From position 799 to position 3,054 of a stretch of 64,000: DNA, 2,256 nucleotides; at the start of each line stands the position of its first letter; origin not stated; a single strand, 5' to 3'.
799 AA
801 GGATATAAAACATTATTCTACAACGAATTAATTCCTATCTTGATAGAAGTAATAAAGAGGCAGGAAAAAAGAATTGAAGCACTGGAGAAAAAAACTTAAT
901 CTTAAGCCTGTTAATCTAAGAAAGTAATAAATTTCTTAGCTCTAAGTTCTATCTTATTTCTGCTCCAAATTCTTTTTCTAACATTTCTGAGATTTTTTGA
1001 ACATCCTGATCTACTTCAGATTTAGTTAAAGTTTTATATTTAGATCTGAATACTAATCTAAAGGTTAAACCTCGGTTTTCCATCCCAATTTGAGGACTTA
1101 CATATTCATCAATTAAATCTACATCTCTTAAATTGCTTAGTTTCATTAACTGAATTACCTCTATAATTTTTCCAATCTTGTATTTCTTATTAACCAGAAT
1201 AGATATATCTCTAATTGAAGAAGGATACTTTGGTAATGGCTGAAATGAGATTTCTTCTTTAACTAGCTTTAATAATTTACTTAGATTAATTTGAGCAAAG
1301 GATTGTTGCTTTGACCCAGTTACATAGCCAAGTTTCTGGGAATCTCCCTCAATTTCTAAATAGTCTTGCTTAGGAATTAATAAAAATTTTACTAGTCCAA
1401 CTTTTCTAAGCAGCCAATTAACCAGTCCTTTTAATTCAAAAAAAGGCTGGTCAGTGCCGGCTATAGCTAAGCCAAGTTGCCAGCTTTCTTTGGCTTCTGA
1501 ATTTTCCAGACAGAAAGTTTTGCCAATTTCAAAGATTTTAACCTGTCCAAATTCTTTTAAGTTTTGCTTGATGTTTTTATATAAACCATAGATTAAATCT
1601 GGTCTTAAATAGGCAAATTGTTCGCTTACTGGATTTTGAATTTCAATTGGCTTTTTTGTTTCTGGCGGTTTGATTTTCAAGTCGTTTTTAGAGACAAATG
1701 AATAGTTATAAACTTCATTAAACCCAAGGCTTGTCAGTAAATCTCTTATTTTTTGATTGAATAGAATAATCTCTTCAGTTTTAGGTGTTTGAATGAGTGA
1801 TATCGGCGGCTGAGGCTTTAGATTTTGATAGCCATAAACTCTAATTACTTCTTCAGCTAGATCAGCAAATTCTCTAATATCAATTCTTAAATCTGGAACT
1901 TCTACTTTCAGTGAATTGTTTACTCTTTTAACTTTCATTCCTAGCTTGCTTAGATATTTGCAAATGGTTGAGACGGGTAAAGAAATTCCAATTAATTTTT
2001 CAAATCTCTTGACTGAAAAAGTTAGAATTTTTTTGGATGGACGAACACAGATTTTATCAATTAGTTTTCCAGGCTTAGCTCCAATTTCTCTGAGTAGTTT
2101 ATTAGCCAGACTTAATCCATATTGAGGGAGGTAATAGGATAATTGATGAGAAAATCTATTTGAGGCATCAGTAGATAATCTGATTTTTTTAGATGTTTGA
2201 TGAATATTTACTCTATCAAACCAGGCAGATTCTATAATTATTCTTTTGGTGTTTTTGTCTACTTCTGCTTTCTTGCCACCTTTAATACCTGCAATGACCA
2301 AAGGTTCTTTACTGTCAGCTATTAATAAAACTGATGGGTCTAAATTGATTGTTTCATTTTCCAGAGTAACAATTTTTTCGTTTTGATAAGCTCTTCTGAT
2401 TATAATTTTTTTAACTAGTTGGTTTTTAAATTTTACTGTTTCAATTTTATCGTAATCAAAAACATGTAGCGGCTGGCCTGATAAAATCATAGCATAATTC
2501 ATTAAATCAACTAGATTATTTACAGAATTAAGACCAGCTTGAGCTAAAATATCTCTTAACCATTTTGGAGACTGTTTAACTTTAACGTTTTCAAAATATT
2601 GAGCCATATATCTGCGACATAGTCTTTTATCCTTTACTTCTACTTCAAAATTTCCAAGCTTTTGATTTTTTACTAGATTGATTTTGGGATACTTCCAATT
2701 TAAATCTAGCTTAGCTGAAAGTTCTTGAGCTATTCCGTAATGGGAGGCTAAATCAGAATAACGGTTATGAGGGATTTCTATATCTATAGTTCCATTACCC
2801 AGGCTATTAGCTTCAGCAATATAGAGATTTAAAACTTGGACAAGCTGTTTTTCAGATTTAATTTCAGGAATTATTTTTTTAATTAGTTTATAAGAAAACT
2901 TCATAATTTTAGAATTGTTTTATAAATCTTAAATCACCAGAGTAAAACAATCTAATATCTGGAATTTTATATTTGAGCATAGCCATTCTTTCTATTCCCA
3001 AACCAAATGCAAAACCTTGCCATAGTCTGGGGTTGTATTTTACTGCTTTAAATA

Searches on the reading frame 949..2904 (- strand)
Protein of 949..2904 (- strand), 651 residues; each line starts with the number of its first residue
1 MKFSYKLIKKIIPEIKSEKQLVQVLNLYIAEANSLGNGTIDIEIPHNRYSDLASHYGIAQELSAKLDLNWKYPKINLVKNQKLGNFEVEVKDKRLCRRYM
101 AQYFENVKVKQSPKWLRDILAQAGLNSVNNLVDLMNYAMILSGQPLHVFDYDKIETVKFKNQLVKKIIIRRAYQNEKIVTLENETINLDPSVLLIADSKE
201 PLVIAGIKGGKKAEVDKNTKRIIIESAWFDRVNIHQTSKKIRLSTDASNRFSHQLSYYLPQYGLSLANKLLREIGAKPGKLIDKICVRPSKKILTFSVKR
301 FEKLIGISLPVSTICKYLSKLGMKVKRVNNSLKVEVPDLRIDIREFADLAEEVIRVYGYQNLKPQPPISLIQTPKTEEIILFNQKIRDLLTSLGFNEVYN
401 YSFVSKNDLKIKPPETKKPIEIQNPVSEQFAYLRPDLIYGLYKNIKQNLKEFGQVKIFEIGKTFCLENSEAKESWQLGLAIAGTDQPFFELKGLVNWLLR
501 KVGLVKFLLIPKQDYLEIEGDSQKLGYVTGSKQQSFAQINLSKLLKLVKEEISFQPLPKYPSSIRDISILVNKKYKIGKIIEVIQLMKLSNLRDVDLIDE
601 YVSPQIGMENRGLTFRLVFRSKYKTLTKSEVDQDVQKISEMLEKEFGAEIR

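Call 67: find_encoding_contigs(protein=window:949-2904:-, flank=10000, max_places=4)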
Protein window:949-2904:- (651 aa): 4 contigs read that carry it; 3 places shown.
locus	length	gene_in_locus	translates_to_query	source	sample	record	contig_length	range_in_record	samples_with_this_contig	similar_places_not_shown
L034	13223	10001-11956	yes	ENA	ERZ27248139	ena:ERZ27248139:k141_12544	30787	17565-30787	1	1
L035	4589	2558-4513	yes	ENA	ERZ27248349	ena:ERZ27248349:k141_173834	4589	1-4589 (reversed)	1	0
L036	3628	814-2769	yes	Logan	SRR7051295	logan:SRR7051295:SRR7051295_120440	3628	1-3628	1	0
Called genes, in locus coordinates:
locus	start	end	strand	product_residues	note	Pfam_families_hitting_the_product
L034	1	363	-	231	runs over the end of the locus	PF01193:RNA_pol_L, PF01000:RNA_pol_A_bac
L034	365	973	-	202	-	PF00163:Ribosomal_S4, PF01479:S4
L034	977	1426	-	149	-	PF00411:Ribosomal_S11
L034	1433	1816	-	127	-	PF00416:Ribosomal_S13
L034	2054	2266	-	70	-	PF01176:eIF-1a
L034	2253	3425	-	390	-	PF03772:Competence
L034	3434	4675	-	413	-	PF26449:DUF8128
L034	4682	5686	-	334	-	PF04545:Sigma70_r4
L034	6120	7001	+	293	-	PF01734:Patatin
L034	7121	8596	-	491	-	PF01743:PolyA_pol, PF12627:PolyA_pol_RNAbd, PF01966:HD, PF13735:tRNA_NucTran2_2 (weak)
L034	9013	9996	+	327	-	PF02912:Phe_tRNA-synt_N, PF01409:tRNA-synt_2d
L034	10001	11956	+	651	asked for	PF03483:B3_4, PF03484:B5, PF17759:tRNA_synthFbeta, PF03147:FDX-ACB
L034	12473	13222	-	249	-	?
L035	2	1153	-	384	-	?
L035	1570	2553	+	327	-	PF02912:Phe_tRNA-synt_N, PF01409:tRNA-synt_2d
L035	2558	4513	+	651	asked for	PF03483:B3_4, PF03484:B5, PF17759:tRNA_synthFbeta, PF03147:FDX-ACB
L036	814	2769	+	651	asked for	PF03483:B3_4, PF03484:B5, PF17759:tRNA_synthFbeta, PF03147:FDX-ACB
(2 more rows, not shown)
